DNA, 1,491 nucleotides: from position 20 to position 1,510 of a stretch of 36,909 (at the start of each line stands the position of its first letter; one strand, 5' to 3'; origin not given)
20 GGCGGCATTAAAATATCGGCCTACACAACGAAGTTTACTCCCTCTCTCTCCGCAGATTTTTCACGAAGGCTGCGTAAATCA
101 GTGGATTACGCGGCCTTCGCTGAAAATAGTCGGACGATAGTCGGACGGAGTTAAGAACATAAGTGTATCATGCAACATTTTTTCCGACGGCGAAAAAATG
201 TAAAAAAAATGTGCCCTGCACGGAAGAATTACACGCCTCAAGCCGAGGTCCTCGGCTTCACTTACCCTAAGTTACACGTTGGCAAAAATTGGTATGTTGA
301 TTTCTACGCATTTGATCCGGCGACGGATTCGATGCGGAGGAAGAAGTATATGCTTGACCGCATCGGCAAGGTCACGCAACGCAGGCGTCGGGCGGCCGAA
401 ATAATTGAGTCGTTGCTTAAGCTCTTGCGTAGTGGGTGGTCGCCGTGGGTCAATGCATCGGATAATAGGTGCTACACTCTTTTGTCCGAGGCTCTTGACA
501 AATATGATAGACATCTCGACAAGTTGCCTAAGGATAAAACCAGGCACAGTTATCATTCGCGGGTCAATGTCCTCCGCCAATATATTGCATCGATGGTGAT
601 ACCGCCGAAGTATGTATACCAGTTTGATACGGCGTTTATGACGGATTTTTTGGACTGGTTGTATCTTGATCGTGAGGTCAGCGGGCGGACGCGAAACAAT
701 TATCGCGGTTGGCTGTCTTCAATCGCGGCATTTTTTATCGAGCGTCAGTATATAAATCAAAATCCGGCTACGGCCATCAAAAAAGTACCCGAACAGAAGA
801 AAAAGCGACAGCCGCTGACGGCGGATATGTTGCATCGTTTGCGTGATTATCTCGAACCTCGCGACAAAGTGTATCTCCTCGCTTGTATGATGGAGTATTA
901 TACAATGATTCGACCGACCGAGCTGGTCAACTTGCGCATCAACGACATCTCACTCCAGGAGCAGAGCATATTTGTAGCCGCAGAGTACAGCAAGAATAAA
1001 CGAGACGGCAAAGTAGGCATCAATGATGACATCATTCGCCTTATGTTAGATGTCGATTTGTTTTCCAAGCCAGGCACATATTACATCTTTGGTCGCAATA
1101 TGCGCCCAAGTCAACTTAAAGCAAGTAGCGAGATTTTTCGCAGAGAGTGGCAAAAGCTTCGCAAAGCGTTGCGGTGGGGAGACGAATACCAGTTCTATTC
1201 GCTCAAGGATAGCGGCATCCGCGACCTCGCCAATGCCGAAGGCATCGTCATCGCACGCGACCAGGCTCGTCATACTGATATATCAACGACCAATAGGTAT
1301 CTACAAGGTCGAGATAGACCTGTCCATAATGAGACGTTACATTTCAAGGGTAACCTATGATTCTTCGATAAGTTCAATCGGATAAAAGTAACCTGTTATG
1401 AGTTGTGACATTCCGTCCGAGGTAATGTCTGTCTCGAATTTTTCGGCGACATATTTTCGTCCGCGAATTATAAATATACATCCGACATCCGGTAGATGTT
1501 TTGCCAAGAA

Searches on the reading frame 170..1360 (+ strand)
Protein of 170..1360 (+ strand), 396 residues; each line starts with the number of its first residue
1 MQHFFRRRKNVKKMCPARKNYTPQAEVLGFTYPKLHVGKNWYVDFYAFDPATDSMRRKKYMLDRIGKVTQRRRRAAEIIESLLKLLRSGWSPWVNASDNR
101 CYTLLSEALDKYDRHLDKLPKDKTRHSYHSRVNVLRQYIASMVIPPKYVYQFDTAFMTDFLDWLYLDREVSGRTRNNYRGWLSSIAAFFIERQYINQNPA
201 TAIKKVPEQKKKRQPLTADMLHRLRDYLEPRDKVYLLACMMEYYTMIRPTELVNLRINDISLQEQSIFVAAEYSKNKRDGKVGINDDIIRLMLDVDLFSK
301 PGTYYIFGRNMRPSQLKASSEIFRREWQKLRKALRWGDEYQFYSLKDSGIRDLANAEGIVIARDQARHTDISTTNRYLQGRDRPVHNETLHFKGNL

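Call 12: search_protein_families(library=pfam, proteins=[window:170-1360:+], max_evalue=0.001)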
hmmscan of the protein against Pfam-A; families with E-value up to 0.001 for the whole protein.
window:170-1360:+ (396 aa): 2 families
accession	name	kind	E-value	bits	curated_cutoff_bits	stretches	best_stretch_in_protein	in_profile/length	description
PF00589.27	Phage_integrase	-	8.3e-12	45.7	27.1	1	216-379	3-167/172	Phage integrase family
PF13102.12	Phage_int_SAM_5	-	1.1e-06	29.3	22.3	1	109-201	6-94/98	Phage integrase SAM-like domain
